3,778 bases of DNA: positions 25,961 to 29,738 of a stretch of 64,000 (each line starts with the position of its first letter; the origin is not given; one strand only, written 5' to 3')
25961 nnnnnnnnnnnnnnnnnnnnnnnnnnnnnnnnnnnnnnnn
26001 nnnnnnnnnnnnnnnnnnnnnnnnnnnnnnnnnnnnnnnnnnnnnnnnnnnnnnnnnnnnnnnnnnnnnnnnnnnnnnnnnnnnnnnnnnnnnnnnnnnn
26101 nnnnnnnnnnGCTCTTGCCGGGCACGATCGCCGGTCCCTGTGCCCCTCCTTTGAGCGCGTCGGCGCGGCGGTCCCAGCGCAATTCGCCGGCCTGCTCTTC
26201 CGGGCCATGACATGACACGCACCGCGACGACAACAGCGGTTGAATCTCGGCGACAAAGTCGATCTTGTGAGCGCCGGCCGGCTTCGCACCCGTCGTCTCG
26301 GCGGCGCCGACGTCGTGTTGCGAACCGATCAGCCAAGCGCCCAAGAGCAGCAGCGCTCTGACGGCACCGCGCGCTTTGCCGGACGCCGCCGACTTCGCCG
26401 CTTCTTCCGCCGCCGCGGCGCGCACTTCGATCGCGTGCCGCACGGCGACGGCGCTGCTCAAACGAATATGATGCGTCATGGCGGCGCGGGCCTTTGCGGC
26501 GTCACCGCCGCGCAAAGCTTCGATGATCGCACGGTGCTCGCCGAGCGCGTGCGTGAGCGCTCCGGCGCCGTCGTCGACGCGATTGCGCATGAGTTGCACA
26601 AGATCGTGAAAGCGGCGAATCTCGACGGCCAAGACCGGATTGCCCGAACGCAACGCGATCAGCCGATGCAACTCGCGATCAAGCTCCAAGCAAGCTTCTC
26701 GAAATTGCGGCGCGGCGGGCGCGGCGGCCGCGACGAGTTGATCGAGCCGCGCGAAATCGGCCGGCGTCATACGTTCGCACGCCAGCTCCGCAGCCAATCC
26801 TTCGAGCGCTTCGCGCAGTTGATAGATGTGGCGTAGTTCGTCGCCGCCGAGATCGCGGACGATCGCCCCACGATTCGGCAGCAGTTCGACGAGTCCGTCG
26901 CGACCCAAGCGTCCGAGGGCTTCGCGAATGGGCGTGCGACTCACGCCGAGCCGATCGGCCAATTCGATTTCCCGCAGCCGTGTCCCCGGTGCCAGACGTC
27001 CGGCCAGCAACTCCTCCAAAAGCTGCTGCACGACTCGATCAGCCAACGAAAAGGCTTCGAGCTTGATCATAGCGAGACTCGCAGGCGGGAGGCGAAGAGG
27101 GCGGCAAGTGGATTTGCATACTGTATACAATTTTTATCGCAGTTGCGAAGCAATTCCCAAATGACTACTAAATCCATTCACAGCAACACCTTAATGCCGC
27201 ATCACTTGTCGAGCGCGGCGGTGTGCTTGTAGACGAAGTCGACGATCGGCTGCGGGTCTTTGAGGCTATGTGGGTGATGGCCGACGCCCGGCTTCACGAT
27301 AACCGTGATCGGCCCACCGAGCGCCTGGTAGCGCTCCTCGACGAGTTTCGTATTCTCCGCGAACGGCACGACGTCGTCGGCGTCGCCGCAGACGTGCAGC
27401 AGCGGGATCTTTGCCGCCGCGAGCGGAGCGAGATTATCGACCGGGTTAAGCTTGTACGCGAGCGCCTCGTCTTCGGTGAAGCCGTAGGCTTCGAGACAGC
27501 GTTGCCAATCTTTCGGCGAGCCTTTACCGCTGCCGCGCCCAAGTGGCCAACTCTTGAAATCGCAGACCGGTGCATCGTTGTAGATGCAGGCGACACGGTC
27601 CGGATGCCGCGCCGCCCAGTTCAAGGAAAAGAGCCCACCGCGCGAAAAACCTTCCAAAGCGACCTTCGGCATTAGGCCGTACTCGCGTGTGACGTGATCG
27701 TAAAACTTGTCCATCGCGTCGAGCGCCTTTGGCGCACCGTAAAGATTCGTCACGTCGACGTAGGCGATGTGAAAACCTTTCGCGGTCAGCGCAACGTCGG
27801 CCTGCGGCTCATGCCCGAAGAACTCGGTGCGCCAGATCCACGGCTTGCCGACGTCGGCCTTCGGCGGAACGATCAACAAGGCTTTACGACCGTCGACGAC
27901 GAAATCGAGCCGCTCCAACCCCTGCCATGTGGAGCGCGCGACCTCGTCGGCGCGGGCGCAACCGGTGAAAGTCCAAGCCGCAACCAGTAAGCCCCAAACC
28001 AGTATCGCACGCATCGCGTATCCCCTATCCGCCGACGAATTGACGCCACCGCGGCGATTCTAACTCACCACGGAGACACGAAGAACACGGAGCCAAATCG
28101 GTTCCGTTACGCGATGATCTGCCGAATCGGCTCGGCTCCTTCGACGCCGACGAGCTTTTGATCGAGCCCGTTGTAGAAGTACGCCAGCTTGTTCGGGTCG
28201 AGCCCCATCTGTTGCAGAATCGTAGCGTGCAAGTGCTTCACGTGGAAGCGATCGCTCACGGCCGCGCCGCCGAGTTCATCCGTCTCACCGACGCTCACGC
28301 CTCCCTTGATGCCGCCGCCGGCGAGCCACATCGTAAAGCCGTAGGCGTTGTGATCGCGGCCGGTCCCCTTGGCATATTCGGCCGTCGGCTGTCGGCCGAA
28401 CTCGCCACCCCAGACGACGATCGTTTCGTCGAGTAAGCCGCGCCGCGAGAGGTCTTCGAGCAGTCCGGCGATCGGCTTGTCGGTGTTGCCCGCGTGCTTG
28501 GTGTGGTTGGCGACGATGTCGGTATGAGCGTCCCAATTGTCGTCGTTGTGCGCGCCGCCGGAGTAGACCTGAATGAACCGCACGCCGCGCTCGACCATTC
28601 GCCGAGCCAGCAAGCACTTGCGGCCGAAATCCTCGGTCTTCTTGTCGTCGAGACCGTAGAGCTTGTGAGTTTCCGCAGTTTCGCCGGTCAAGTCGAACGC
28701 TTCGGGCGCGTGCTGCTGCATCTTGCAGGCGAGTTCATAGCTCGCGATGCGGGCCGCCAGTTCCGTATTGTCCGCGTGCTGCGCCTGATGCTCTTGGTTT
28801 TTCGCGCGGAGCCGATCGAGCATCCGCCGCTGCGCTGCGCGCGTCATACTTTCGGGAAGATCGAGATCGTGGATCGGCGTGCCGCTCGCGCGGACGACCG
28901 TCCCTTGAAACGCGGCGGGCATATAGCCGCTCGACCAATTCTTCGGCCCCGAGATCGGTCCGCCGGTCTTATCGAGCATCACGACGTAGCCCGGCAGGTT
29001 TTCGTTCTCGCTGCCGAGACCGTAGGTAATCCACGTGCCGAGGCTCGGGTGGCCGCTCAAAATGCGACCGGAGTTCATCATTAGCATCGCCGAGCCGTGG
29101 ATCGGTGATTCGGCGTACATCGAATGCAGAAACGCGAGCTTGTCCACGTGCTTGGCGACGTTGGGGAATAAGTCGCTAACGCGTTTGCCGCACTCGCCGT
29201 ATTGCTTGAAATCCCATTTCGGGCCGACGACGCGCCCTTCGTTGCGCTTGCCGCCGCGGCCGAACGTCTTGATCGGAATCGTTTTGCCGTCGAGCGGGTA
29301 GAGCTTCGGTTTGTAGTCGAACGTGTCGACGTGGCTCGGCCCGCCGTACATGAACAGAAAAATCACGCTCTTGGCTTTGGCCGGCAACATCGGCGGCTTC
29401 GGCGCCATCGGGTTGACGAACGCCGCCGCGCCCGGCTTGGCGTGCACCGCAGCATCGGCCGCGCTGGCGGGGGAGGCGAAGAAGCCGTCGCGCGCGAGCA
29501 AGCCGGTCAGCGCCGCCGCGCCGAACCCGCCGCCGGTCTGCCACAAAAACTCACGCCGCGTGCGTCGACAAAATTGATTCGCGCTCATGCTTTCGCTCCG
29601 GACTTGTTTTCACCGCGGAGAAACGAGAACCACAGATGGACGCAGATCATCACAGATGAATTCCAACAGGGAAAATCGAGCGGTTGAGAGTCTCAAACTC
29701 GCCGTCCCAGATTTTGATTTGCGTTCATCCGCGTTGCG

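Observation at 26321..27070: GntR/FCD transcription factor reads through in frame into a membrane-anchored DUF1553 protein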

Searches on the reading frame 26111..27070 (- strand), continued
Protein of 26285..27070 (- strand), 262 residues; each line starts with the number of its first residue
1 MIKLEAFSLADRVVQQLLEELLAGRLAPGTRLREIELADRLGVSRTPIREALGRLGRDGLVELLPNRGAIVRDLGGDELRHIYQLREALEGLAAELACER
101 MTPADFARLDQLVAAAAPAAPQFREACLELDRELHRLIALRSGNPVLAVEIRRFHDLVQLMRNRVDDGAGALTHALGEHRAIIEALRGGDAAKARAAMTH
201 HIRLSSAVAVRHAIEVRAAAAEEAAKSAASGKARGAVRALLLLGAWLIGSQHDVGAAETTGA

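Call 55: find_encoding_contigs(protein=P0216, flank=5000, max_places=1)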
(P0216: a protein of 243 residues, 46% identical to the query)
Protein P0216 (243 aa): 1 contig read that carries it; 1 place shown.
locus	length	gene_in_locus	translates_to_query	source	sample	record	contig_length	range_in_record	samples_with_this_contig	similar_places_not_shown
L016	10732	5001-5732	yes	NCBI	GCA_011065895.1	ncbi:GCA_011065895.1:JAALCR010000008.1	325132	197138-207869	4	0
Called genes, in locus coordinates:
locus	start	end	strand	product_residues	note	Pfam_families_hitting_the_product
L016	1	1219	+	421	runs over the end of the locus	PF10282:Lactonase, PF22494:choice_anch_I (faint)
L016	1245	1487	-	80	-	-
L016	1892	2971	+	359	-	PF00144:Beta-lactamase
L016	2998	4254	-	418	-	PF04542:Sigma70_r2, PF08281:Sigma70_r4_2, PF20239:DUF6596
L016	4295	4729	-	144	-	PF03795:YCII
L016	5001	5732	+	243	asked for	PF00392:GntR, PF07729:FCD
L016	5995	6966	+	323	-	PF07963:N_methyl, PF07596:SBP_bac_10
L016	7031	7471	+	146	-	-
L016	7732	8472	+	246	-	PF00392:GntR, PF08279:HTH_11 (faint), PF07729:FCD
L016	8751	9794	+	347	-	PF07963:N_methyl, PF07596:SBP_bac_10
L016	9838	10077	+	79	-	-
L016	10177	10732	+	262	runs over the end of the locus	-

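Call 56: find_encoding_contigs(protein=P0146, flank=5000, max_places=1)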
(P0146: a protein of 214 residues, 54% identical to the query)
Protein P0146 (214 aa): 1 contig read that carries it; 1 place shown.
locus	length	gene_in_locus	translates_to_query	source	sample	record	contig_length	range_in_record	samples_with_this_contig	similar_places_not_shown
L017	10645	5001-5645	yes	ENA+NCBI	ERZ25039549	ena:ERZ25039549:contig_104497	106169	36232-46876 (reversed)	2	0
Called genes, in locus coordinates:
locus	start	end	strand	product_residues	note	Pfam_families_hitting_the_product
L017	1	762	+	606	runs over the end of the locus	PF01522:Polysacc_deac_1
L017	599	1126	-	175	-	PF00722:Glyco_hydro_16, PF03935:SKN1_KRE6_Sbg1 (weak)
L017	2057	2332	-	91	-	-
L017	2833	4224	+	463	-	PF07607:DUF1570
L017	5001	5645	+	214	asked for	PF00392:GntR, PF07729:FCD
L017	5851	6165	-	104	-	-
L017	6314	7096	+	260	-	PF07583:PSCyt2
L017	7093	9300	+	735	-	PF00754:F5_F8_type_C (weak), PF07587:PSD1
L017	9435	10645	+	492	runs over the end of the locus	PF07394:DUF1501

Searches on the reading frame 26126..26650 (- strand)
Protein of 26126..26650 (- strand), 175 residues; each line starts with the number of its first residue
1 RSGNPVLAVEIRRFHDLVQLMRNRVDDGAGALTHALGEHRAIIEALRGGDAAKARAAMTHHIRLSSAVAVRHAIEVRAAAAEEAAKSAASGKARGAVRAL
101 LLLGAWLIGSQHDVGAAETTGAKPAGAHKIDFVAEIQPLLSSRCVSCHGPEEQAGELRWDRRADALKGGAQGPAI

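Call 12: find_related_loci(query=window:26126-26650:-, collection=genome_contigs, flank=6000)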
Query window:26126-26650:- (175 aa) in genome_contigs; peptide patterns used: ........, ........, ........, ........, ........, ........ (x = any residue, [..] = any of these).
600 stretches matched a pattern (row limit reached: there are more); 3 encode a relative of the query (tblastn E <= 1e-3); 3 distinct loci.
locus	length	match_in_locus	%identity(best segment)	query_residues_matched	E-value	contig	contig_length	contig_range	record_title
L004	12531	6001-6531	54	1-175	4e-53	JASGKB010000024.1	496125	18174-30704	MAG: Pirellulales bacterium isolate 5N533 JMF-2111-06-0005.ont.bin.533_23, whole genome shotgun sequence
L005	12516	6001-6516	55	1-175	1e-46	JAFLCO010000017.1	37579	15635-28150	MAG: Planctomycetota bacterium isolate UWPOB_PLAC3 gnl_X_NFCILEIE_17, whole genome shotgun sequence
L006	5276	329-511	51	114-173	3e-14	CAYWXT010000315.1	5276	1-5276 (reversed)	MAG TPA_asm: uncultured Pirellulaceae bacterium isolate SRP284430_co1_210 genome assembly, contig: NODE_14193_length_527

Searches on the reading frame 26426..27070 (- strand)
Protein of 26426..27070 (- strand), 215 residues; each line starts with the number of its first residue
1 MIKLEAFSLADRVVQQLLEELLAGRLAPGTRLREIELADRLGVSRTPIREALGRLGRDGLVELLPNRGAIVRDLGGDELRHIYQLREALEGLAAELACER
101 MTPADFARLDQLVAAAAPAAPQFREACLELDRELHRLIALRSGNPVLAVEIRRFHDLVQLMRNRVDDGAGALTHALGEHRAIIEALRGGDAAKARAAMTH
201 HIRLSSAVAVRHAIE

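Call 51: search_solved_structures(query=window:26426-27070:-, max_evalue=0.00001)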
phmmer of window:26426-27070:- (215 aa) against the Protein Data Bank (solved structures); distinct sequences matched with E-value up to 0.00001: 18.
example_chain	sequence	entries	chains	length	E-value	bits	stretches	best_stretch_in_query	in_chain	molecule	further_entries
7u5q_A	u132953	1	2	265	4.3e-23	85.8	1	9-203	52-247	Transcriptional regulator, GntR family protein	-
7xp0_A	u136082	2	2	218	3.3e-21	79.6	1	8-205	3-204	Probable transcriptional regulator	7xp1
6z74_A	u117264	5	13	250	6.8e-17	65.6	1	4-205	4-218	Transcriptional regulator, GntR family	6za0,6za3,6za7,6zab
4p9f_A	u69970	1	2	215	3.4e-15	60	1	8-152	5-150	HTH-type transcriptional regulator mcbR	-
3fms_A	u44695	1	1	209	8.6e-15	58.7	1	14-210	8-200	Transcriptional regulator, GntR family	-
3sxy_A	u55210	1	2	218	5.5e-14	56.1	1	3-210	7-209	Transcriptional regulator, GntR family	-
7c7e_A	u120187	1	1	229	6.3e-11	46.1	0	83-199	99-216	Putative DNA-binding transcriptional regulator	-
3ihu_A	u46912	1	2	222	6.7e-11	46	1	9-203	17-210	Transcriptional regulator, GntR family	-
3c7j_A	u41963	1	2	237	9.7e-10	42.2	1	9-108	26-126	Transcriptional regulator, GntR family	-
6ep3_A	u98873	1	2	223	4.9e-09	39.9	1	7-91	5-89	Lmo0651 protein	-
9isw_A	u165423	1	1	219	6.9e-09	39.5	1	8-198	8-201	Transcriptional regulator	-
9jpj_C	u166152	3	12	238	7e-09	39.4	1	6-205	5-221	Pyruvate dehydrogenase complex repressor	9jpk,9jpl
6az6_A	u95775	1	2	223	1.7e-08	38.2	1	9-203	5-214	GntR family transcriptional regulator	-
9wfi_A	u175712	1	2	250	1.7e-08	38.2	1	11-156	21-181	Uncharacterized HTH-type transcriptional regulator Rv0494,Fatty acid metabolism regulator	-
2di3_A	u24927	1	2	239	9.8e-08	35.7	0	81-203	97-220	Bacterial regulatory proteins, GntR family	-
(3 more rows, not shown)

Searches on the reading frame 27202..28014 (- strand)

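Call 30: search_protein_families(library=pfam, proteins=[window:27202-28014:-], max_evalue=0.0001)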
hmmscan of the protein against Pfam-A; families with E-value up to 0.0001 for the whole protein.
window:27202-28014:- (270 aa): 3 families
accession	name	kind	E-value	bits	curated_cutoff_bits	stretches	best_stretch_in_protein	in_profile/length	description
PF00326.27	Peptidase_S9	-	1.5e-10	41.3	22.6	1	108-252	56-197/213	Prolyl oligopeptidase family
PF00561.26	Abhydrolase_1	-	7.6e-07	29.5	25.8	1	99-165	53-118/245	alpha/beta hydrolase fold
PF12146.15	Hydrolase_4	-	2.1e-06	27.7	27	0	99-154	60-114/239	Serine aminopeptidase, S33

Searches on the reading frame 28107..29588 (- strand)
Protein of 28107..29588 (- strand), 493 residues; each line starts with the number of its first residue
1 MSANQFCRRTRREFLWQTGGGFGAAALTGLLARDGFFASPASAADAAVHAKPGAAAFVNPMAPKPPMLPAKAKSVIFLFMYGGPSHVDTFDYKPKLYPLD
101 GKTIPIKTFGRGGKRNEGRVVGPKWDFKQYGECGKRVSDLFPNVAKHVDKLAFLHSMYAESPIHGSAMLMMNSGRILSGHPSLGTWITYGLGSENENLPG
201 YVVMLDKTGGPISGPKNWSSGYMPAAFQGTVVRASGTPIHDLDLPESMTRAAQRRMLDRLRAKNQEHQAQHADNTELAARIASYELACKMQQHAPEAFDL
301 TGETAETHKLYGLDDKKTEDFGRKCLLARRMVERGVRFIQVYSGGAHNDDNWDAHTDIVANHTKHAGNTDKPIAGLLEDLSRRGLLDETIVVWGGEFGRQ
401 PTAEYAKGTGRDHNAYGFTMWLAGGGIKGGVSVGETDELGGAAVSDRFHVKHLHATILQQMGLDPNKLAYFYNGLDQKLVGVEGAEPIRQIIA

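Call 30: search_protein_families(library=pfam, proteins=[window:28107-29588:-], max_evalue=0.0001)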
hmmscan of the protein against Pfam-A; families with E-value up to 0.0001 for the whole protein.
window:28107-29588:- (493 aa): 1 family
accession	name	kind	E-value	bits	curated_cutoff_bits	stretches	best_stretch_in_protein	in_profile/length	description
PF07394.17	DUF1501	-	8.8e-151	502.9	27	1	72-492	1-390/390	Protein of unknown function (DUF1501)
